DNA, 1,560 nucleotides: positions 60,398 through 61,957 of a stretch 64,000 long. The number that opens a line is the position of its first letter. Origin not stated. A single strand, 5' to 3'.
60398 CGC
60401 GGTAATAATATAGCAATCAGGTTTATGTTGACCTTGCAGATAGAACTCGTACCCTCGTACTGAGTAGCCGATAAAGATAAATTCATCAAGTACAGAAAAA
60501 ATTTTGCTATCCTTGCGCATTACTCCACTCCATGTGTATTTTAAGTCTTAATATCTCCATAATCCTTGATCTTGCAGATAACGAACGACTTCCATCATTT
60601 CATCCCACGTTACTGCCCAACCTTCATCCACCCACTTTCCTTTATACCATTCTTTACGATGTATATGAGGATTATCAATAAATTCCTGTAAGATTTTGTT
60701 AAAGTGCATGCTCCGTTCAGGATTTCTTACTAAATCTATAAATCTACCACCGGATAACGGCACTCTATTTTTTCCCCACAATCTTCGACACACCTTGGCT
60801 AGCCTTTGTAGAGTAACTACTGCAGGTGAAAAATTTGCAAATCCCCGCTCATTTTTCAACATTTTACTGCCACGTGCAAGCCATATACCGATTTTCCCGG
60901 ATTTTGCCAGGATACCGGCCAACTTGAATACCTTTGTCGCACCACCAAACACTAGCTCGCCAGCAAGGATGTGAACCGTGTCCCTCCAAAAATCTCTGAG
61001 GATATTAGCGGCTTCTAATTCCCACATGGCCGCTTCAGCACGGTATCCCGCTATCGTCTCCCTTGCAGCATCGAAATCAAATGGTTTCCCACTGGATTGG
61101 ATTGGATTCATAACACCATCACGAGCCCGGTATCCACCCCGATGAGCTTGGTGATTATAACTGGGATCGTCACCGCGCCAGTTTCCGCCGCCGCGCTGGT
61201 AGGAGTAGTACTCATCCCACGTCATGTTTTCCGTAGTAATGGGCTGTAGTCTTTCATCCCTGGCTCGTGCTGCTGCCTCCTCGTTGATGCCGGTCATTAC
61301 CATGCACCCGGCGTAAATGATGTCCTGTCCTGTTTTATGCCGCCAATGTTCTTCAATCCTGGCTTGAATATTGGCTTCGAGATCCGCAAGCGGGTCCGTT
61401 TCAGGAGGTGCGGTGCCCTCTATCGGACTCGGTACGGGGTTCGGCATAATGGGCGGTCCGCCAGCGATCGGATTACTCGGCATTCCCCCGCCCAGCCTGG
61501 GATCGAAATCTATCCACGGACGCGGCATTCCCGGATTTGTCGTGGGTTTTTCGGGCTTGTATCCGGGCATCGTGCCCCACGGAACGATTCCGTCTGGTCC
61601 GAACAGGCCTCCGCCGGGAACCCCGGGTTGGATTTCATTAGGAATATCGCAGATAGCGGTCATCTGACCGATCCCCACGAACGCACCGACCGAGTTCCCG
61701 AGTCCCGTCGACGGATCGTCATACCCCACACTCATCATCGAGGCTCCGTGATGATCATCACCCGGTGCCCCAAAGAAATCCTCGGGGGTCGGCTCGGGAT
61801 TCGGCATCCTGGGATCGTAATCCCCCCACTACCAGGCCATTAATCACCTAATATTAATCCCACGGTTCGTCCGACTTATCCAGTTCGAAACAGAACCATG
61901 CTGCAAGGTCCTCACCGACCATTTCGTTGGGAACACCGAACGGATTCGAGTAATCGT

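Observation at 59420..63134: Polymorphic-toxin-like cassette attached to a module-only member of the lipoprotein family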

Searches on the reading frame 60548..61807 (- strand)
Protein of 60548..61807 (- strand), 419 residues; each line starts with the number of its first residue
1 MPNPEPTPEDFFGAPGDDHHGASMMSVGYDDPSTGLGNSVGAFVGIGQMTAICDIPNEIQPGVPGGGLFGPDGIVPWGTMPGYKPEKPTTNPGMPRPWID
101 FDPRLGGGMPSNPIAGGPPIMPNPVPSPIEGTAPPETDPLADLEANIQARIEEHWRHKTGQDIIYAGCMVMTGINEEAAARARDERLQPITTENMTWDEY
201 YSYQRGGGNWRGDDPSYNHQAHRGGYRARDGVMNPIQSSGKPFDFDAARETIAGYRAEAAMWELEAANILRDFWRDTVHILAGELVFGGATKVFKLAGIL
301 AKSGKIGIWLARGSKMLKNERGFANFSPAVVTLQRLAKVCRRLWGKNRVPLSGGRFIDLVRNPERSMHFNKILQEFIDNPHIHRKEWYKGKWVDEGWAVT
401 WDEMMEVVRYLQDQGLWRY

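Call 5: search_protein_families(library=pfam, proteins=[window:60548-61807:-], max_evalue=1)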
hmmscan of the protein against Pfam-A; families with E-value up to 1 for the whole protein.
window:60548-61807:- (419 aa): 0 families

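Call 6: search_protein_families(library=ncbifam, proteins=[window:60548-61807:-], max_evalue=1)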
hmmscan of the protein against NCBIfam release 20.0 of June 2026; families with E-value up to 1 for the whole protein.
window:60548-61807:- (419 aa): 0 families

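Call 9: find_homologous_proteins(query=window:60548-61807:-, max_evalue=0.01)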
Query window:60548-61807:- (419 aa): 1 proteins with E <= 0.01 among 8000 candidates.
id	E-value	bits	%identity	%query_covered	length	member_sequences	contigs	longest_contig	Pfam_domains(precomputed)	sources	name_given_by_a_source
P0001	1.2e-296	1002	100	100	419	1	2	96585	-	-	-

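Call 11: find_encoding_contigs(protein=P0001, flank=10000, max_places=6)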
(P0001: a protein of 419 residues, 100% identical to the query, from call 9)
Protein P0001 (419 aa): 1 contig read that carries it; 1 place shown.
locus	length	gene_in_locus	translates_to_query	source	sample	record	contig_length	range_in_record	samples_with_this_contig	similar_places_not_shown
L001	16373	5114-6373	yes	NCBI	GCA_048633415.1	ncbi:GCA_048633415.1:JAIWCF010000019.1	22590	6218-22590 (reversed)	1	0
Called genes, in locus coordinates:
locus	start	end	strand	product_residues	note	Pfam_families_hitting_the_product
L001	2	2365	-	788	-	?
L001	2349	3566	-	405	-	PF00988:CPSase_sm_chain, PF00117:GATase, PF07722:Peptidase_C26 (weak)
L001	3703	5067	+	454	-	-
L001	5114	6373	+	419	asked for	-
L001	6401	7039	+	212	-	-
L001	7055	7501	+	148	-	-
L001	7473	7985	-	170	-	PF13632:Glyco_trans_2_3 (weak)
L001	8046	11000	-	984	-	PF06739:SBBP (faint)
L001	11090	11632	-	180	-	PF03625:DUF302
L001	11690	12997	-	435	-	PF01523:PmbA_TldD_1st, PF19289:PmbA_TldD_3rd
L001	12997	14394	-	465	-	PF01523:PmbA_TldD_1st, PF19290:PmbA_TldD_2nd (weak), PF19289:PmbA_TldD_3rd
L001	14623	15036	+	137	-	PF22381:Staph_reg_Sar_Rot, PF01047:MarR (weak), PF12802:MarR_2, PF13463:HTH_27 (weak)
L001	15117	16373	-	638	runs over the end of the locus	-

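Call 17: search_solved_structures(query=window:60548-61807:-, max_evalue=10)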
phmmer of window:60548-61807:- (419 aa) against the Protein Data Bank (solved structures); distinct sequences matched with E-value up to 10: 0.

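Call 19: search_protein_families(library=padloc, proteins=[window:60548-61807:-], max_evalue=1)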
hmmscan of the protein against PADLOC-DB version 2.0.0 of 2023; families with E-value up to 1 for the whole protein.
window:60548-61807:- (419 aa): 0 families

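Call 20: search_protein_families(library=phrogs, proteins=[window:60548-61807:-], max_evalue=1)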
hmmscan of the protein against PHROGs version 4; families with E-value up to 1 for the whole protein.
window:60548-61807:- (419 aa): 1 family
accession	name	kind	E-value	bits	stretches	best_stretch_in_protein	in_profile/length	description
phrog_30254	-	unknown function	0.11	13.1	0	200-207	9-16/38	-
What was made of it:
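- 60548..61807 (-): p419, the putative polymorphic toxin (419 aa, no signal peptide). There is no hit in Pfam, NCBIfam, PADLOC, PHROGs or PDB sequences (calls 5, 6, 17, 19, 20).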

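Call 25: predict_structure(protein=window:60548-61807:-)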
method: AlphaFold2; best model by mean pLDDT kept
length: 419 residues; sequences in the alignment: 1
mean_pLDDT: 37.8   pTM: 0.21
mean pLDDT of the five models: 37.8, 33.4, 33.1, 31.3, 29.8
residues with pLDDT >= 90: 0; 70-90: 0; 50-70: 46; < 50: 373
segments of 3 or more residues with pLDDT < 50: 1-3, 7-126, 130-134, 139-367, 414-419
pLDDT, mean of each block of 10 residues (from residue 1): 46 34 27 32 23 26 28 30 36 37 36 42 46 45 44 38 32 32 34 39 36 32 32 38 42 34 38 40 34 37 35 32 33 37 33 34 44 58 57 50 56 46
secondary structure, 60 per line:
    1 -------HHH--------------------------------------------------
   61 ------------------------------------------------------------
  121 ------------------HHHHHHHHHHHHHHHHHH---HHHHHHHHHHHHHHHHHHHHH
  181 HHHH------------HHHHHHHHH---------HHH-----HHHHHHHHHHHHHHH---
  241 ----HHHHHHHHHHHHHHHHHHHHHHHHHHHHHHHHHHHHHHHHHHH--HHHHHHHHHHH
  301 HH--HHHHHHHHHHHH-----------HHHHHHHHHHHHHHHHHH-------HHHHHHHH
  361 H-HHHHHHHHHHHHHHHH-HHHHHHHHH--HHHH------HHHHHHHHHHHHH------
elements in order: H139-156 H160-184 H197-205 H223-237 H245-287 H290-302 H305-316 H328-345 H353-361 H363-378 H380-388 H391-394 H401-413
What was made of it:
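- Tried and rejected: Run on a single sequence, the model was useless (pLDDT 38; call 25).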

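Call 27: search_protein_representatives(protein=window:60548-61807:-)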
Query: 419 residues. Proteins with E-value up to 0.001 (for the whole library): 38; up to 1e-10: 10; up to 1e-30: 3. The best 38 are listed.
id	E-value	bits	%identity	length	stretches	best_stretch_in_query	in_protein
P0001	3.7e-297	1001.6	100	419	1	1-419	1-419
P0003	2.6e-35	138.4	38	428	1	14-326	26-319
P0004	6.0e-35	137.2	100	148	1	1-66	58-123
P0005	2.5e-16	75.9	40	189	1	28-211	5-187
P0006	1.3e-15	73.5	39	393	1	26-272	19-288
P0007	1.6e-15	73.1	42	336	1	91-227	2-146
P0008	1.4e-14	70.0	56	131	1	15-85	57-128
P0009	9.9e-14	67.3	54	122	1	21-89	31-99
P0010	2.7e-12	62.5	52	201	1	12-97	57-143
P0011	2.2e-11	59.5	49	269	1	27-113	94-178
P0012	2.0e-10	56.4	47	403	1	26-117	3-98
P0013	3.0e-10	55.8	51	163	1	21-85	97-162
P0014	5.5e-10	54.9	49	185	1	14-88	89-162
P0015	1.6e-09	53.4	52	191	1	26-89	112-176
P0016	1.2e-08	50.5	48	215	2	4-86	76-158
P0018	2.4e-08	49.5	44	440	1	26-110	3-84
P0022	1.7e-07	46.7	41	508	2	14-127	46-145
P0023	1.9e-07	46.5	48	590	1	2-85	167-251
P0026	5.3e-07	45.1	42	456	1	20-127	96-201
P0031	3.8e-06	42.3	44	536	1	4-85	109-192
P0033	1.0e-05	40.8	48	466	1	26-92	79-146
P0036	5.2e-05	38.5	43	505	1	14-97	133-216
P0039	3.7e-04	35.7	47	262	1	91-148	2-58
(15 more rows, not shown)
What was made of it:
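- On Rhs / YD-repeat toxins: The largest family member is 590 aa (call 27).
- Tried and rejected: The exhaustive HMMER search then found 37 relatives (call 27).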

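Call 32: search_protein_families(library=pfam, alignment_id=A3, max_evalue=0.01)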
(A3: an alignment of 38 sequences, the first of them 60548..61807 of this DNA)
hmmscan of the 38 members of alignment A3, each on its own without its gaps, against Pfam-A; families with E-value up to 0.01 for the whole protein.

A. member 1, window:60548-61807:- (419 aa): 0 families

B. families by the number of members that match (of 38 scanned): 4 families
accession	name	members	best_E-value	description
PF14076.12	DUF4258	1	0.0002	Domain of unknown function (DUF4258)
PF22774.2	DNAJC11_beta-barrel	1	0.00078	DNAJC11, beta-barrel domain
PF11268.13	DUF3071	1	0.0008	Protein of unknown function (DUF3071)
PF15683.10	TDRP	1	0.0022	Testis development-related protein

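Call 33: search_protein_families(library=pfam, proteins=[P0003, P0007, P0012, P0022, P0023, P0031, P0036, P0039, P0033, P0018], max_evalue=1)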
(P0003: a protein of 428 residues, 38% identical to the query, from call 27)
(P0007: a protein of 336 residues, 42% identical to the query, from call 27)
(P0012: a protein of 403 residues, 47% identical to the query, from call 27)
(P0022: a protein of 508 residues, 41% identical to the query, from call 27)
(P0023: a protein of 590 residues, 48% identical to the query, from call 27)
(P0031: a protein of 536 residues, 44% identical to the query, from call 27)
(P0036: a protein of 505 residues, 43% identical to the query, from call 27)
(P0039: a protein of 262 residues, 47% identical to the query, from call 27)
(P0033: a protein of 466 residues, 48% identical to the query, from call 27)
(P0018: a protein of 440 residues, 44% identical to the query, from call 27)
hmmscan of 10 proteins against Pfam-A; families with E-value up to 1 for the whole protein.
P0003 (428 aa): 1 family
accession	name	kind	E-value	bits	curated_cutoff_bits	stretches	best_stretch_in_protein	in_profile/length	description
PF14076.12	DUF4258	-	0.059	14.1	25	1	341-408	1-70/71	Domain of unknown function (DUF4258)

P0007 (336 aa): 1 family
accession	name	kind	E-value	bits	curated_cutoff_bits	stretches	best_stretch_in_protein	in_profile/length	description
PF14076.12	DUF4258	-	0.0002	22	25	1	251-316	1-70/71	Domain of unknown function (DUF4258)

P0012 (403 aa): 2 families
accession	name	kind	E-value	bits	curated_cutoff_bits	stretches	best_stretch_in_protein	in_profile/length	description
PF04478.17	Mid2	-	0.22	11.8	23.2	1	369-397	75-103/150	Mid2 like cell wall stress sensor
PF15290.11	Syntaphilin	-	0.8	9.8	25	0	145-201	10-62/305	Golgi-localised syntaxin-1-binding clamp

P0022 (508 aa): 0 families

P0023 (590 aa): 0 families

P0031 (536 aa): 0 families

P0036 (505 aa): 0 families

P0039 (262 aa): 0 families

P0033 (466 aa): 0 families

P0018 (440 aa): 1 family
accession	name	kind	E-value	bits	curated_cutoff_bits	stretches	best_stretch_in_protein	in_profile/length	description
PF07464.16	ApoLp-III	-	0.27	11.8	36.3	1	218-264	16-62/146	Apolipophorin-III precursor (apoLp-III)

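Call 34: find_encoding_contigs(protein=P0003, flank=8000, max_places=4)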
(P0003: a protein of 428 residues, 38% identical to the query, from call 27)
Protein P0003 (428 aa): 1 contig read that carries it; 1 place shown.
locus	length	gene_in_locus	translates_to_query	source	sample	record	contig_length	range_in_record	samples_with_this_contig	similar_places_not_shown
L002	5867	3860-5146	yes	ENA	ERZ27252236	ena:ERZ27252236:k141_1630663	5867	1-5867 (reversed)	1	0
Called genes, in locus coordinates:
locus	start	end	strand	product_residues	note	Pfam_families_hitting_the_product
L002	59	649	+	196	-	-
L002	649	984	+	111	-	PF15566:Imm32 (weak)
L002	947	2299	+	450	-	-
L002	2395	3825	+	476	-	PF06739:SBBP (faint)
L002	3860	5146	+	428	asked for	-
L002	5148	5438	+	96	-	-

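Call 35: find_encoding_contigs(protein=P0031, flank=8000, max_places=4)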
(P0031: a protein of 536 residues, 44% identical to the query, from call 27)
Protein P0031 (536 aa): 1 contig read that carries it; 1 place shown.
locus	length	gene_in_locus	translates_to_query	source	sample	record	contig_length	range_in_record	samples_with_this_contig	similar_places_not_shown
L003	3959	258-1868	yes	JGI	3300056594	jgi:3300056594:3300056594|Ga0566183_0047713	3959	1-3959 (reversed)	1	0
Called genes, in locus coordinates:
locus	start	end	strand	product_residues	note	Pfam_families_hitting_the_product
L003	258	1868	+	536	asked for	-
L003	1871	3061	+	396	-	-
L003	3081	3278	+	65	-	-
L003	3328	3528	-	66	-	-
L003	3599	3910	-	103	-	-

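Call 36: find_encoding_contigs(protein=P0023, flank=8000, max_places=4)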
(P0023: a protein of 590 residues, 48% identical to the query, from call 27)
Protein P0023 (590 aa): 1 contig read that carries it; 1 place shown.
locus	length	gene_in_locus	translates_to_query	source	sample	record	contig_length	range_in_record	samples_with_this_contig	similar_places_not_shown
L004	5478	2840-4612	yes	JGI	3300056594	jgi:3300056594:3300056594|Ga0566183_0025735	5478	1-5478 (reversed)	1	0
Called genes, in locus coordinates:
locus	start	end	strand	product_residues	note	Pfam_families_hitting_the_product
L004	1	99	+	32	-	?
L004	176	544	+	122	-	PF07791:Imm11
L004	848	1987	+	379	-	PF09533:DUF2380 (weak)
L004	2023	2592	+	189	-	-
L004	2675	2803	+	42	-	-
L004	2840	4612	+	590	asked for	-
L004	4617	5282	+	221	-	-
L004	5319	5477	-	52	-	?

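Call 65: search_protein_families(library=ncbifam, proteins=[P0023, P0031, P0036, P0022, P0026, P0033, P0003, P0007, P0012, P0018], max_evalue=0.1)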
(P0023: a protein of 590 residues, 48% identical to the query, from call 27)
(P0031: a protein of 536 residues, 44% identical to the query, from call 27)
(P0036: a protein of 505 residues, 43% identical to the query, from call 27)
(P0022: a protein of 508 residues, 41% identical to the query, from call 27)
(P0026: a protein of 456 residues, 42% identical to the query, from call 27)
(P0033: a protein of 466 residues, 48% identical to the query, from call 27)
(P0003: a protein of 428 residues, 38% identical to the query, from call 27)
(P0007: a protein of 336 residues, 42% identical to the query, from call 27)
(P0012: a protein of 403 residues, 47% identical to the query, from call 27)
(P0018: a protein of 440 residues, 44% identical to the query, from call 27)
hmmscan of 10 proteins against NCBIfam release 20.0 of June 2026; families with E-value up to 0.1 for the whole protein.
P0023 (590 aa): 0 families

P0031 (536 aa): 0 families

P0036 (505 aa): 0 families

P0022 (508 aa): 0 families

P0026 (456 aa): 0 families

P0033 (466 aa): 1 family
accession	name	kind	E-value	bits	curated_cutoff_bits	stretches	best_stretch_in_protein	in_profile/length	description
NF033486.1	harvest_ssl1498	equivalog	0.077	12.9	45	0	305-337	19-51/53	photosystem II assembly protein Psb34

P0003 (428 aa): 0 families

P0007 (336 aa): 0 families

P0012 (403 aa): 0 families

P0018 (440 aa): 0 families

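Call 74: find_encoding_contigs(protein=P0022, flank=10000, max_places=3)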
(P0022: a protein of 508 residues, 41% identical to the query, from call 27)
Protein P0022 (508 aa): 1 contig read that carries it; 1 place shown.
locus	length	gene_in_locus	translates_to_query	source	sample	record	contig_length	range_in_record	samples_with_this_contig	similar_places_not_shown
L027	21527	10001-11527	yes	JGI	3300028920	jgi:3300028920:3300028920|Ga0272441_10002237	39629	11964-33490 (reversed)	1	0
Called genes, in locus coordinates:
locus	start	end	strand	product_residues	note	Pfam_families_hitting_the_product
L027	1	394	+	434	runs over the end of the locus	PF02127:Peptidase_M18, PF05343:Peptidase_M42 (weak)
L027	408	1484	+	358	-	PF01208:URO-D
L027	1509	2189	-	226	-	PF02517:Rce1-like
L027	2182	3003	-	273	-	PF00398:RrnaAD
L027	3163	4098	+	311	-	-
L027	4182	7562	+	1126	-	PF02310:B12-binding, PF03308:MeaB, PF01642:MM_CoA_mutase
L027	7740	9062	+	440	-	-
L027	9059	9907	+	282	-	-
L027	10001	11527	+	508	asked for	-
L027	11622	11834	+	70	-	-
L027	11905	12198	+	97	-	-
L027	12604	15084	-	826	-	-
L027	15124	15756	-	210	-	PF02163:Peptidase_M50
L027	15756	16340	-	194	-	PF03167:UDG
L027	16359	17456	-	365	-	PF02606:LpxK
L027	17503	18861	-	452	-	PF04413:Glycos_transf_N, PF00534:Glycos_transf_1 (weak)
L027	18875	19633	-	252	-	PF02348:CTP_transf_3, PF12804:NTP_transf_3 (weak)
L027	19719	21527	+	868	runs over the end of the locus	-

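Call 75: find_encoding_contigs(protein=P0018, flank=10000, max_places=3)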
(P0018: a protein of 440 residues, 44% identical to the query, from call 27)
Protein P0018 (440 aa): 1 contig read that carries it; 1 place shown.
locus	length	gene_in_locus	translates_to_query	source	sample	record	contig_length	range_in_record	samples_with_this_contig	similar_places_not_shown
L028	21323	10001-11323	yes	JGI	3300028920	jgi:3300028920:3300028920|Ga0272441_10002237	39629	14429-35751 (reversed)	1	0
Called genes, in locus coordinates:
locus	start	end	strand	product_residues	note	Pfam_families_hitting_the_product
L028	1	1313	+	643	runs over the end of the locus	PF01702:TGT, PF07091:FmrO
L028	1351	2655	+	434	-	PF02127:Peptidase_M18, PF05343:Peptidase_M42 (weak)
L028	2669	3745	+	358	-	PF01208:URO-D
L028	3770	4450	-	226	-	PF02517:Rce1-like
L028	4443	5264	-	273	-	PF00398:RrnaAD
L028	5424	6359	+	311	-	-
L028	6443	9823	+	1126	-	PF02310:B12-binding, PF03308:MeaB, PF01642:MM_CoA_mutase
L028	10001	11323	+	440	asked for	-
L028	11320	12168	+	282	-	-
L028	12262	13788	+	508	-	-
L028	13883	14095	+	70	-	-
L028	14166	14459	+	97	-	-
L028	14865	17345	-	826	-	-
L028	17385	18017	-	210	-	PF02163:Peptidase_M50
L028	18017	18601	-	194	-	PF03167:UDG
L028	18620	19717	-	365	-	PF02606:LpxK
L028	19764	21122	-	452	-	PF04413:Glycos_transf_N, PF00534:Glycos_transf_1 (weak)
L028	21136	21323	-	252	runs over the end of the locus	PF02348:CTP_transf_3, PF12804:NTP_transf_3 (weak)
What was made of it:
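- A host of the family is a diderm with LPS genes (calls 74, 75).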

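Call 78: predict_structure(alignment_id=A3)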
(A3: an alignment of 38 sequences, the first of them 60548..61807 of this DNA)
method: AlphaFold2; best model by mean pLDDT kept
length: 419 residues; sequences in the alignment: 38
mean_pLDDT: 55.4   pTM: 0.26
mean pLDDT of the five models: 55.4, 55.4, 54.0, 52.8, 52.1
residues with pLDDT >= 90: 27; 70-90: 83; 50-70: 98; < 50: 211
segments of 3 or more residues with pLDDT < 50: 1-3, 8-29, 37-67, 89-101, 105-124, 126-135, 158-189, 207-237, 303-307, 313-326, 340-357
pLDDT, mean of each block of 10 residues (from residue 1): 48 35 40 50 36 39 48 64 63 39 44 44 43 55 83 60 30 40 39 61 52 38 38 48 90 94 92 85 66 60 50 44 46 52 37 42 67 76 71 71 80 66
secondary structure, 60 per line:
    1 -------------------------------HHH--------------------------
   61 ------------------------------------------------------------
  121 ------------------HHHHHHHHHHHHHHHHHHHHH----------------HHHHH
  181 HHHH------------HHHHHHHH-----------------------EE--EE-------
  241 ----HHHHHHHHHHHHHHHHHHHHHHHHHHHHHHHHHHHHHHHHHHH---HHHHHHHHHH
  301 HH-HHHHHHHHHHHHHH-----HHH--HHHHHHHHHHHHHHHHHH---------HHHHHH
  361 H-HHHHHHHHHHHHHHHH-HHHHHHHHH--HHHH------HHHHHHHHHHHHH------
elements in order: H139-159 H176-184 H197-204 H245-287 H291-302 H304-317 H328-345 H355-361 H363-378 H380-388 H391-394 H401-413
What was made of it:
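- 60830..61240 (-): Middle 'pre-toxin' region (residues 190-326). It holds the module TTxxM(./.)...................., a long confident helix (residues 245-287), an amphipathic or hydrophobic stretch, and ends at ...KNERGF. The helix has pLDDT 85-94 (call 78).
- The N-terminal roughly 135 residues are predicted disordered (calls 25, 78).
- Tried and rejected: Only the helix at 245-287 is confident, and the tip is moderate at 67-80 (call 78).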
